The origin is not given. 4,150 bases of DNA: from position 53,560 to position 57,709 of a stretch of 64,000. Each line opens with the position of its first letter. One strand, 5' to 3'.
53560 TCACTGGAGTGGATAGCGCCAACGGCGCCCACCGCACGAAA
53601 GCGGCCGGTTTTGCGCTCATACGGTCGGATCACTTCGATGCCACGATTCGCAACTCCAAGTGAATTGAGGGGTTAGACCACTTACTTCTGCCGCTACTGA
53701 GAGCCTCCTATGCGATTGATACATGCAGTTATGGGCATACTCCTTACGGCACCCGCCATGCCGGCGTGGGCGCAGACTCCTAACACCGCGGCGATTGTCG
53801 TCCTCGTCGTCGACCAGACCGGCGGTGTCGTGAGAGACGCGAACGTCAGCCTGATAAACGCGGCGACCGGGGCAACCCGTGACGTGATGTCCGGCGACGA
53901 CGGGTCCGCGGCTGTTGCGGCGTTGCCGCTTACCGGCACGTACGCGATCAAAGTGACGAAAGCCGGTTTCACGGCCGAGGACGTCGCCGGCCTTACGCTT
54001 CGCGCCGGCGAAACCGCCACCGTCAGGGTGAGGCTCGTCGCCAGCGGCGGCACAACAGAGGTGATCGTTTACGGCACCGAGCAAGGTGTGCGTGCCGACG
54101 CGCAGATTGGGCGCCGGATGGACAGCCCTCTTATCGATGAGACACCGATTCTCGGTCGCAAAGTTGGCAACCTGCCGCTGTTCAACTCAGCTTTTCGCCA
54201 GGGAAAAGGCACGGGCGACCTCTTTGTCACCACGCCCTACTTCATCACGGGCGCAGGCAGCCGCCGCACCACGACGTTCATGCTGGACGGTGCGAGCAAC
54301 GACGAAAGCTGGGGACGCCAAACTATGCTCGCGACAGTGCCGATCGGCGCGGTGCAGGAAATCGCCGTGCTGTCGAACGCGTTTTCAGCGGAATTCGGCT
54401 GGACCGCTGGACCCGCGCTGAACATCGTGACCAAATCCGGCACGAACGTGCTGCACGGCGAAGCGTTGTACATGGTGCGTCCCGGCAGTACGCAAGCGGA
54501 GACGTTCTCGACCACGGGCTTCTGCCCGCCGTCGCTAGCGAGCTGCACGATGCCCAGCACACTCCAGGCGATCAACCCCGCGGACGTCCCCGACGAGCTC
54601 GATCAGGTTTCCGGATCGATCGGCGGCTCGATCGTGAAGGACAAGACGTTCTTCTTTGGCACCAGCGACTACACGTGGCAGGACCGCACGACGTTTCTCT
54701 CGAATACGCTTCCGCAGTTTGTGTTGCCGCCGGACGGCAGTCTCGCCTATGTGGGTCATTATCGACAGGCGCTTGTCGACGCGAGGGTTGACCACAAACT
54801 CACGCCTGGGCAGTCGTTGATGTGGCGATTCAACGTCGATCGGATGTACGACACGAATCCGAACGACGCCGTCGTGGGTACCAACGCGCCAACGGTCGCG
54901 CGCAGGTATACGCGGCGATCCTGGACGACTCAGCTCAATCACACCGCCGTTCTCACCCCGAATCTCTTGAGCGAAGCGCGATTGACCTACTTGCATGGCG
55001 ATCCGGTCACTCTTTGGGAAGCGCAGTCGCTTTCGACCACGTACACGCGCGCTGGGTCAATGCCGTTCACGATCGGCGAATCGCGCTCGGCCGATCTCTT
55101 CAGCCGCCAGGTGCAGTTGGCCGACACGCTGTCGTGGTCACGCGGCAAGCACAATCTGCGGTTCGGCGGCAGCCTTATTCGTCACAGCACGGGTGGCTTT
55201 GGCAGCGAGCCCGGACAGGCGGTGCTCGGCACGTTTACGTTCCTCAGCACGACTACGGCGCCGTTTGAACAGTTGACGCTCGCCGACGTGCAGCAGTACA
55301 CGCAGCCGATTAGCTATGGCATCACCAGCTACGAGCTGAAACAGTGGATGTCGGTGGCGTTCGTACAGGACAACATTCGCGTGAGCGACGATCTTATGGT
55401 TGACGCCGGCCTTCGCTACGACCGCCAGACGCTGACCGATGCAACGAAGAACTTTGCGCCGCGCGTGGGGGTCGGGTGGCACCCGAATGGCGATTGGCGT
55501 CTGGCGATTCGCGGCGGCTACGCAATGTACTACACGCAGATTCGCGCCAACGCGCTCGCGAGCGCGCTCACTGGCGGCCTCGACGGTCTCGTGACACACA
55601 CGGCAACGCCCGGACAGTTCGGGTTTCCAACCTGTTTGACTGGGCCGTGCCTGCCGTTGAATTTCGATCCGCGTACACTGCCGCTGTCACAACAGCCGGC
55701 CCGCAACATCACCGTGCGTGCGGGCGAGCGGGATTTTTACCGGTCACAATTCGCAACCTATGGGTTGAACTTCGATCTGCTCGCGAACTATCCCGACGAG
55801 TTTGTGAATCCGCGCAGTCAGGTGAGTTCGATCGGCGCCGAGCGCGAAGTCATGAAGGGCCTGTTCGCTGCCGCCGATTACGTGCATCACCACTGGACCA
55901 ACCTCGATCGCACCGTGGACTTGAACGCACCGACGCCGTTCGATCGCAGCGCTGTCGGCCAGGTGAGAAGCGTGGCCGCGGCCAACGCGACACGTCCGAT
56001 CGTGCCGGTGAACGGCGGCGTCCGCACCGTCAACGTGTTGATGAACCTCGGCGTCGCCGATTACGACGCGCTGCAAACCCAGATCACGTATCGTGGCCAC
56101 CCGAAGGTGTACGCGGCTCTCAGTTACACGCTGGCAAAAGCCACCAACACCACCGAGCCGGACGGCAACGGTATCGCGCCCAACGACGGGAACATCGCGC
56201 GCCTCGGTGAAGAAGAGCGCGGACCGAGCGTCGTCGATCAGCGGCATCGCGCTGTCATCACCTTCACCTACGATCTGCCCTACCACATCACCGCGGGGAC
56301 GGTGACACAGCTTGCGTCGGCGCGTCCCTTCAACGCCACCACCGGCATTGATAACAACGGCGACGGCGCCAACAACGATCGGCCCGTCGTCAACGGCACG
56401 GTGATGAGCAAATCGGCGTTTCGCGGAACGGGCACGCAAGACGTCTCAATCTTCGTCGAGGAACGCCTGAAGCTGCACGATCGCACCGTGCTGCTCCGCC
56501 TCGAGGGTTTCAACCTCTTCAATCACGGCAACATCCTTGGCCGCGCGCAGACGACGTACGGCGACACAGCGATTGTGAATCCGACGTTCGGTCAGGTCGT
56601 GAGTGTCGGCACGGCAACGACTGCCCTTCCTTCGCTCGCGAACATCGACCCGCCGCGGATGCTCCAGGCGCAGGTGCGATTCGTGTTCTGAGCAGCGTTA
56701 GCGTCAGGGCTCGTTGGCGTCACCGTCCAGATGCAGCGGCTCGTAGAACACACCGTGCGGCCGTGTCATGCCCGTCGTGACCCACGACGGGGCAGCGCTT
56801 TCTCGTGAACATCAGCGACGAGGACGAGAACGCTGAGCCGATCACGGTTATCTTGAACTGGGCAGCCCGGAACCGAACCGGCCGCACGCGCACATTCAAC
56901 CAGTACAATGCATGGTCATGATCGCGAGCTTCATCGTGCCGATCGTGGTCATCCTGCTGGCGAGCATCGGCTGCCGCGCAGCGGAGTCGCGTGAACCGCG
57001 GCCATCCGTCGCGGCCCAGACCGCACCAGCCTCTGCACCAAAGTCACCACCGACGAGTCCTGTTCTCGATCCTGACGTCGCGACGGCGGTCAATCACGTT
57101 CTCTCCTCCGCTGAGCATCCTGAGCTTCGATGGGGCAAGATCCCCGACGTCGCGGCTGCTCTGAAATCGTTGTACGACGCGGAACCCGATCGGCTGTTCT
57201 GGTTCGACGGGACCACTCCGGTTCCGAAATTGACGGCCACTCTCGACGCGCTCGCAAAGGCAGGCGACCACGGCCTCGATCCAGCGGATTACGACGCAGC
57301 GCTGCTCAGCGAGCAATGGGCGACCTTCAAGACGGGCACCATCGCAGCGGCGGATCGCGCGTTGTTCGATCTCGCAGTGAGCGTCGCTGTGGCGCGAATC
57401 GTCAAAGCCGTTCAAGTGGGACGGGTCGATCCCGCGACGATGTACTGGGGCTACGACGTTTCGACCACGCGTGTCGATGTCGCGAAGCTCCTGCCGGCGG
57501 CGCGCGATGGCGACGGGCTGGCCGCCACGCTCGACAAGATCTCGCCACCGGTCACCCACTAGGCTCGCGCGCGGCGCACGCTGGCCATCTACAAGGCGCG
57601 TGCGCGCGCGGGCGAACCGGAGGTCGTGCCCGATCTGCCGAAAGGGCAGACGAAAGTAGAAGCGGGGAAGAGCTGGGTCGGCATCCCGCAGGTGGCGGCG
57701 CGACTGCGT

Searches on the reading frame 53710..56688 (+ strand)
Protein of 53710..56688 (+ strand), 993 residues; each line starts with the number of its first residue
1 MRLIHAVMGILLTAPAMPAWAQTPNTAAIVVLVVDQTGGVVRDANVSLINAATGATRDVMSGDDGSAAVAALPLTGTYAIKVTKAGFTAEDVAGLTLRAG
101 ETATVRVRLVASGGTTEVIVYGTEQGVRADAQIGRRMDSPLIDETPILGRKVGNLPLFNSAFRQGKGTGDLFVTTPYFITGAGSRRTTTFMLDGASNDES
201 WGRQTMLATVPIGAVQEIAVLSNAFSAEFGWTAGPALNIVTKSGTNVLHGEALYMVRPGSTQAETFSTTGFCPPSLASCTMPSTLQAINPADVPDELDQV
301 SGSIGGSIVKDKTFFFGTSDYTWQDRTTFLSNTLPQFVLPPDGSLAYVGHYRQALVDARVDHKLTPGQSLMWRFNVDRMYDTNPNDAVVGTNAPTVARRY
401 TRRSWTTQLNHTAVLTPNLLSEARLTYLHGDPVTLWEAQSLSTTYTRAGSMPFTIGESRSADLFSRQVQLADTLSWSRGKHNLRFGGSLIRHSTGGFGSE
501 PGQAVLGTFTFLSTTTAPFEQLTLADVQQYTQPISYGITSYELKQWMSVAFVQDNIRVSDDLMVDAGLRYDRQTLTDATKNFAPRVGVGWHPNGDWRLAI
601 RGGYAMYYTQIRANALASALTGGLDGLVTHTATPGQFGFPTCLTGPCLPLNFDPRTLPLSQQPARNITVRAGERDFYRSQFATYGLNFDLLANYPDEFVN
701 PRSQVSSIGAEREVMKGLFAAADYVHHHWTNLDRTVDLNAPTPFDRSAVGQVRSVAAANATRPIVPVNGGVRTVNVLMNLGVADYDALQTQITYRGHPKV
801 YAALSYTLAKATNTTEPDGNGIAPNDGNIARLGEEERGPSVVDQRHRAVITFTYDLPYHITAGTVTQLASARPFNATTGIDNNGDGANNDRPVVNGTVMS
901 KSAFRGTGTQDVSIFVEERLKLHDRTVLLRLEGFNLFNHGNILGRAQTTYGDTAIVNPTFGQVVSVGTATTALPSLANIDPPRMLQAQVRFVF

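Call 63: search_protein_families(library=pfam, proteins=[window:53710-56688:+], max_evalue=0.001)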
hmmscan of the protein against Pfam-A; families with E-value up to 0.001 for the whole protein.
window:53710-56688:+ (993 aa): 3 families
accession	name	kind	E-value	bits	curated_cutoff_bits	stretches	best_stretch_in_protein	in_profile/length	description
PF25183.1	OMP_b-brl_4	-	7.7e-75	253.3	30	3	572-897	428-737/838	Outer membrane beta barrel domain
PF13620.12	CarboxypepD_reg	-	1.3e-12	48.3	32.3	1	29-109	2-81/82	Carboxypeptidase regulatory-like domain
PF00593.30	TonB_dep_Rec_b-barrel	-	4.8e-11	43.6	27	1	381-611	26-246/436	TonB dependent receptor-like, beta-barrel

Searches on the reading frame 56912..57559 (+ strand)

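Call 63: search_protein_families(library=pfam, proteins=[window:56912-57559:+], max_evalue=0.001)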
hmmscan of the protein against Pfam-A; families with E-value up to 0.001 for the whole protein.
window:56912-57559:+ (216 aa): 1 family
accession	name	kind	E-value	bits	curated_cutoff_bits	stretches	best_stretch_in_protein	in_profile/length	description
PF20142.4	Scaffold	-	1.2e-22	81.6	24.6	1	83-213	2-128/139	Scaffold domain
